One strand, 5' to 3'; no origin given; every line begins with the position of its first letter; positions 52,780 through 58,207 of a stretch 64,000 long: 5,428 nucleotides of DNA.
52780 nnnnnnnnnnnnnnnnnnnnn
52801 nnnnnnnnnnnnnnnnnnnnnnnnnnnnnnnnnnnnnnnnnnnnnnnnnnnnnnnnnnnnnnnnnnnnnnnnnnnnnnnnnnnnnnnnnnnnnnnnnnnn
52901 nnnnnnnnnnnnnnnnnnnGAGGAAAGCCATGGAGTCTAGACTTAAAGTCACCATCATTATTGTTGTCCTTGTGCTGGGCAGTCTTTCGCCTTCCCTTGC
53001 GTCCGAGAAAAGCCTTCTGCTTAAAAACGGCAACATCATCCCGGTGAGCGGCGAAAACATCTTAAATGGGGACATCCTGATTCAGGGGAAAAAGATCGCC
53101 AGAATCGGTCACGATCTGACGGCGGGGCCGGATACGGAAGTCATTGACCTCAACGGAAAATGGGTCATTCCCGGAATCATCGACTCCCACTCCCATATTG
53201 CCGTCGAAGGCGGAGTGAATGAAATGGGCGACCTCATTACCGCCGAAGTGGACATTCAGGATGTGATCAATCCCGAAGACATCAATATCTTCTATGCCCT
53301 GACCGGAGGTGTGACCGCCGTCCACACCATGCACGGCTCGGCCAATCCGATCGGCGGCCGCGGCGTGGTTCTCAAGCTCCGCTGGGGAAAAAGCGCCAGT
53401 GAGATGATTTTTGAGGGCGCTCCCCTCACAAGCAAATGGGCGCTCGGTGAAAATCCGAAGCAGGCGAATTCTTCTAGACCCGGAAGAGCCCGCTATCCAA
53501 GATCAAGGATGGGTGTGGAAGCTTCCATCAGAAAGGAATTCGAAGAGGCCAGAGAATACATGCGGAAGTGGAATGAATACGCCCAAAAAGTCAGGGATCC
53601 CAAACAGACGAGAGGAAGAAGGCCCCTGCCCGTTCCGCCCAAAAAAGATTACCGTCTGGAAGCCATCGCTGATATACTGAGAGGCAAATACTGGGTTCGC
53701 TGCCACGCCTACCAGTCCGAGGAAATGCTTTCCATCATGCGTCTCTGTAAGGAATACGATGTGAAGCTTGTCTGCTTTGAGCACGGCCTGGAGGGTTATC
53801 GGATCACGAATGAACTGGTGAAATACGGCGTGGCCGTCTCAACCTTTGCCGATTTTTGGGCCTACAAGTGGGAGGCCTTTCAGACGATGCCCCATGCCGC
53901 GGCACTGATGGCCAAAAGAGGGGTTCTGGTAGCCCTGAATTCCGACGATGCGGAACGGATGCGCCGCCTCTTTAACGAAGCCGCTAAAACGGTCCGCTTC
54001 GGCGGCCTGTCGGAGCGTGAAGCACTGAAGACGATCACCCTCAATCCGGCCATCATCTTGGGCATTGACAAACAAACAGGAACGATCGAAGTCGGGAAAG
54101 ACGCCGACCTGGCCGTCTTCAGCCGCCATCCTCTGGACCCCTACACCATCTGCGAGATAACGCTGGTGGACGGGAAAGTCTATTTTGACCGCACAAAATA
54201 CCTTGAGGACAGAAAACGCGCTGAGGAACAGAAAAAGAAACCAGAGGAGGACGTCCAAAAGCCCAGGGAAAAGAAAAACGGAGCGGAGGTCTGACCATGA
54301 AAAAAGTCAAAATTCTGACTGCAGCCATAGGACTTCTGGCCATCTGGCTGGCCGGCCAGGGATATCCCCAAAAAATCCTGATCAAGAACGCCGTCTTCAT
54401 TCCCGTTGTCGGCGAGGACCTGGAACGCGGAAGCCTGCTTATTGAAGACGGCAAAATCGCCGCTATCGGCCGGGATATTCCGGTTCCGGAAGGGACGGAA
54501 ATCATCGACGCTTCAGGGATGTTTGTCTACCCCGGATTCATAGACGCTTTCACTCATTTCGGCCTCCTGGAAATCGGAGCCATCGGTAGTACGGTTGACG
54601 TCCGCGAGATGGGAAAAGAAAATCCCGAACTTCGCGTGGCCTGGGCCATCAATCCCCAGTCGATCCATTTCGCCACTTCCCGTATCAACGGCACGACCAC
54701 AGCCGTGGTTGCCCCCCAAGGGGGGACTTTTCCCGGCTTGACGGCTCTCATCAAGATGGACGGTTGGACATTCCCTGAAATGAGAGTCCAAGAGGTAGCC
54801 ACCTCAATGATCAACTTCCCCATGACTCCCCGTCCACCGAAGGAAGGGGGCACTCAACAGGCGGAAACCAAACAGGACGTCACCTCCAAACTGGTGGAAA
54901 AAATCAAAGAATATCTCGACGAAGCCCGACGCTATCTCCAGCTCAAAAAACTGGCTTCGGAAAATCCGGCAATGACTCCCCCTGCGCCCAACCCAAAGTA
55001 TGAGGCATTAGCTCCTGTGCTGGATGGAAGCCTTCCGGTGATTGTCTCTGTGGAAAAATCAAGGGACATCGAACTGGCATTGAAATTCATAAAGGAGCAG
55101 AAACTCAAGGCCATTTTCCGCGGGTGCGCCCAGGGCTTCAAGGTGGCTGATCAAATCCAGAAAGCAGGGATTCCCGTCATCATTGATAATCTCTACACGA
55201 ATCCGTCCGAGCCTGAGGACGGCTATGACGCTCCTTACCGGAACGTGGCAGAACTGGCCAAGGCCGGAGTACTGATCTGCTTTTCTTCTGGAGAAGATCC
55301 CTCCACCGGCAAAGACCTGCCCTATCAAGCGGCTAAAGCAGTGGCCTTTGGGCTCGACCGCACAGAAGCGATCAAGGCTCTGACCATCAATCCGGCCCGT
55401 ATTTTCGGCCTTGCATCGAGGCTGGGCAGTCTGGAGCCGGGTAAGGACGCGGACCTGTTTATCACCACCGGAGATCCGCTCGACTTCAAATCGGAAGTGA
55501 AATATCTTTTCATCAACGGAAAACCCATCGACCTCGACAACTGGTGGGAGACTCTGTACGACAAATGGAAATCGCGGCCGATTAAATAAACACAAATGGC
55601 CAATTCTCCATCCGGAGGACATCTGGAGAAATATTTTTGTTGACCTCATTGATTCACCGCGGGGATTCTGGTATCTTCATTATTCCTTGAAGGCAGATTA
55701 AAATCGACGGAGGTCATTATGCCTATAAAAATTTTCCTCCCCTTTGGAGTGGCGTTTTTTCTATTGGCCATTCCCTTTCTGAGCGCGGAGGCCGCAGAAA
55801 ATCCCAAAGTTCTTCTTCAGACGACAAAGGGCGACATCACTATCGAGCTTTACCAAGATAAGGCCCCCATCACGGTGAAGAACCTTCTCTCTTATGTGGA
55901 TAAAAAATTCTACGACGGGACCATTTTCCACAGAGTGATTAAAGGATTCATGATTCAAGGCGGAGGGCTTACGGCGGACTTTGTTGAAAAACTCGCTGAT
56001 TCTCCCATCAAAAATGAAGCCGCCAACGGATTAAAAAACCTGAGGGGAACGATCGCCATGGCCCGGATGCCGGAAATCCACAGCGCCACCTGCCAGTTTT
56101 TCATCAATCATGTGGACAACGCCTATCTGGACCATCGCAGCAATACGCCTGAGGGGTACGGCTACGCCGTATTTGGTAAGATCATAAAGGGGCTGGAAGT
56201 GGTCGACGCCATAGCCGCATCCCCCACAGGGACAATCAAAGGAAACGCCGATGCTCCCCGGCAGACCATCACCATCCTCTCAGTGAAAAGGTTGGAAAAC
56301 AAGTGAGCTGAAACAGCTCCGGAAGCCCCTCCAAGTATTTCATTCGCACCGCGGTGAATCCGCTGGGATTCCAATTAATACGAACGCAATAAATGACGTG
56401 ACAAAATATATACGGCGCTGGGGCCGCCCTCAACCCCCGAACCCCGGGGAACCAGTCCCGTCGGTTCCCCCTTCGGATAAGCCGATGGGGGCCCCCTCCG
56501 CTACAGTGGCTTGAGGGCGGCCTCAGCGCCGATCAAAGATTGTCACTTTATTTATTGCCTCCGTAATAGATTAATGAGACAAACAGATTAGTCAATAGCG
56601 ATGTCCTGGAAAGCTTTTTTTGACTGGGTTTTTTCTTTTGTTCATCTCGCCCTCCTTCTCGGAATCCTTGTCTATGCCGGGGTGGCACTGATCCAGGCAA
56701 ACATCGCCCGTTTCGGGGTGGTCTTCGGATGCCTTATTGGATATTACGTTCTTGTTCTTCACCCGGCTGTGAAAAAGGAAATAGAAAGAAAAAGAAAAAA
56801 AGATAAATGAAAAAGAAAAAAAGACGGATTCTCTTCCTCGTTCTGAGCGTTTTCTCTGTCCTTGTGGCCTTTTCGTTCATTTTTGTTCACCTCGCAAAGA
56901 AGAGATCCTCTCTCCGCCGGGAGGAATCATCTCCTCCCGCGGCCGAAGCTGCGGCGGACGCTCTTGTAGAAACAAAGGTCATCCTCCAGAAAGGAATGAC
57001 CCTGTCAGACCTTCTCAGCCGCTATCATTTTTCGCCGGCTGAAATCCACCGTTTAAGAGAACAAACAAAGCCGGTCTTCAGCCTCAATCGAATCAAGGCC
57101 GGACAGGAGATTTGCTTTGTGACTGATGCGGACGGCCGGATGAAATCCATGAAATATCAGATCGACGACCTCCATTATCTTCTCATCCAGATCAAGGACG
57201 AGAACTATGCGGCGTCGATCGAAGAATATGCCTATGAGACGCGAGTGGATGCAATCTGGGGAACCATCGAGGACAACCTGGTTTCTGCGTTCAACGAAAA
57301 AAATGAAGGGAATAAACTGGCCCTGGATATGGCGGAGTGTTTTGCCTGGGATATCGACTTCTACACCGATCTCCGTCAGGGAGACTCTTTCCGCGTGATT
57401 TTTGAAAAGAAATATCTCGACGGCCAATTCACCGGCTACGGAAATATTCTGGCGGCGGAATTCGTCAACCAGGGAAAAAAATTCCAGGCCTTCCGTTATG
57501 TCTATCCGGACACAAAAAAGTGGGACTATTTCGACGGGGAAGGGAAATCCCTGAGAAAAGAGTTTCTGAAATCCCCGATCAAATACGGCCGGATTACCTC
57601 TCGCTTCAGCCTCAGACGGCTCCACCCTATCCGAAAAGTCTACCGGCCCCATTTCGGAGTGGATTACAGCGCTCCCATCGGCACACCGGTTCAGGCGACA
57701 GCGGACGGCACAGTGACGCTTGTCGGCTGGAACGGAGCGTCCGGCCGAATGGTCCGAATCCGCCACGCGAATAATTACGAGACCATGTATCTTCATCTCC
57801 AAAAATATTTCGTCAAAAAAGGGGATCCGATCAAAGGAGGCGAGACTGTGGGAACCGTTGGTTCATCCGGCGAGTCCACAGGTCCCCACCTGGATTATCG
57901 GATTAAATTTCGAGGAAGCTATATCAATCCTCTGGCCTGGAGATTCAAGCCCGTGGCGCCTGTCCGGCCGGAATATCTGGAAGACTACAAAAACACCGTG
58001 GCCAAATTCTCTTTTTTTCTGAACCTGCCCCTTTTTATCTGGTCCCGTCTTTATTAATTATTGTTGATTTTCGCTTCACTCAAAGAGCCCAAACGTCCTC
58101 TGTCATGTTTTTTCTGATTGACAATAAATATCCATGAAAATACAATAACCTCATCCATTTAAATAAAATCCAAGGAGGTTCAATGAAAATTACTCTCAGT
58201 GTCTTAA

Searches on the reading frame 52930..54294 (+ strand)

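Call 75: search_protein_families(library=pfam, proteins=[window:52930-54294:+], max_evalue=0.00001)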
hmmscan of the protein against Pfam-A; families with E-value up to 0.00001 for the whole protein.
window:52930-54294:+ (454 aa): 2 families
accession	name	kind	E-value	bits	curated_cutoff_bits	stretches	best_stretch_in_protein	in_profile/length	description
PF07969.17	Amidohydro_3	-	7e-19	69.1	29.7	1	313-417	349-470/472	Amidohydrolase family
PF01979.26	Amidohydro_1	-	8.5e-19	68.4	25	1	323-405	235-323/345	Amidohydrolase family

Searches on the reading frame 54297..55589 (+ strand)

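Call 75: search_protein_families(library=pfam, proteins=[window:54297-55589:+], max_evalue=0.00001)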
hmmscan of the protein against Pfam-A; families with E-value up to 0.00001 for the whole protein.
window:54297-55589:+ (430 aa): 2 families
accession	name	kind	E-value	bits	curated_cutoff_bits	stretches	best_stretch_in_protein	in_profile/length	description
PF07969.17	Amidohydro_3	-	1.5e-15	58.1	29.7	1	353-411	407-471/472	Amidohydrolase family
PF01979.26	Amidohydro_1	-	1.1e-14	54.9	25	1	344-410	263-344/345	Amidohydrolase family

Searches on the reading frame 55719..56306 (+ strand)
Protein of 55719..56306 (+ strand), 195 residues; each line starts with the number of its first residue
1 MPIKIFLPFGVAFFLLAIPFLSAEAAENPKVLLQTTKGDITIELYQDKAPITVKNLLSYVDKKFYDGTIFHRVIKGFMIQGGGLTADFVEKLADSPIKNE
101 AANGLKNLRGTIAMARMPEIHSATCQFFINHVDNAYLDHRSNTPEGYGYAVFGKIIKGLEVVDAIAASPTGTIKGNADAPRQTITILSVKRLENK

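Call 10: find_encoding_contigs(protein=window:55719-56306:+, flank=3000, max_places=10)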
Protein window:55719-56306:+ (195 aa): no gene with exactly this product is on record in the collection.

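Call 75: search_protein_families(library=pfam, proteins=[window:55719-56306:+], max_evalue=0.00001)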
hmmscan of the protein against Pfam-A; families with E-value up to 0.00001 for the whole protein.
window:55719-56306:+ (195 aa): 1 family
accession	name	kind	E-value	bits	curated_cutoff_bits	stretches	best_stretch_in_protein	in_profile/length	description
PF00160.26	Pro_isomerase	-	4.1e-44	151.1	21.7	1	31-190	2-158/159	Cyclophilin type peptidyl-prolyl cis-trans isomerase/CLD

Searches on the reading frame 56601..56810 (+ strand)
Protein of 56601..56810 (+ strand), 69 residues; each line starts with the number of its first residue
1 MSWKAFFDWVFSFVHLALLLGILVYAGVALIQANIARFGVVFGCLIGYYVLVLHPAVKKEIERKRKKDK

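Call 30: find_encoding_contigs(protein=window:56601-56810:+, flank=3000, max_places=10)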
Protein window:56601-56810:+ (69 aa): 1 contig read that carries it; 1 place shown.
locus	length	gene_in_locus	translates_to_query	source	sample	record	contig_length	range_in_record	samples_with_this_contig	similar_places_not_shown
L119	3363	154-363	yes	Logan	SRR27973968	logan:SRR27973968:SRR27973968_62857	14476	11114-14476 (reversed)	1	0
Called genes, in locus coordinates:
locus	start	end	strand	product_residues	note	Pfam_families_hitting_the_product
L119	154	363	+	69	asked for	-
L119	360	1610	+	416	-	PF19425:Csd3_N2, PF01551:Peptidase_M23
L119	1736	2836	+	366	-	PF01950:FBPase_3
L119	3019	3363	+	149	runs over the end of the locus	PF00293:NUDIX, PF16262:DUF4916 (faint)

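Call 53: search_protein_families(library=pfam, proteins=[window:56601-56810:+])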
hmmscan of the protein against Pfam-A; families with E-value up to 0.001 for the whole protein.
window:56601-56810:+ (69 aa): 0 families

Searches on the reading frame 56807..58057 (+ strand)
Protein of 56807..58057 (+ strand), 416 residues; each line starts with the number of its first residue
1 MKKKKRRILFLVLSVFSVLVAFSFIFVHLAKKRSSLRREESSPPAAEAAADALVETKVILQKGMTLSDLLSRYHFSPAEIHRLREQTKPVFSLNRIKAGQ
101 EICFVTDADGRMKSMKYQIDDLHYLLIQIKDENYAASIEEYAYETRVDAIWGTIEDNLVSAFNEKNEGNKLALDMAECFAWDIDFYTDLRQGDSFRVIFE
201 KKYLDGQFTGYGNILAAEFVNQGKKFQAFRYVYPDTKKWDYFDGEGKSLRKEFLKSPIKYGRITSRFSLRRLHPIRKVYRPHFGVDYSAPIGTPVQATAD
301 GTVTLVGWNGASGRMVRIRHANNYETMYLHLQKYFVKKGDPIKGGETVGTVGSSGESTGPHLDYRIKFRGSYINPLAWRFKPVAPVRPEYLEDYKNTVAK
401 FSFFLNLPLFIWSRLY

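Call 31: find_encoding_contigs(protein=window:56807-58057:+, flank=3000, max_places=10)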
Protein window:56807-58057:+ (416 aa): no gene with exactly this product is on record in the collection.
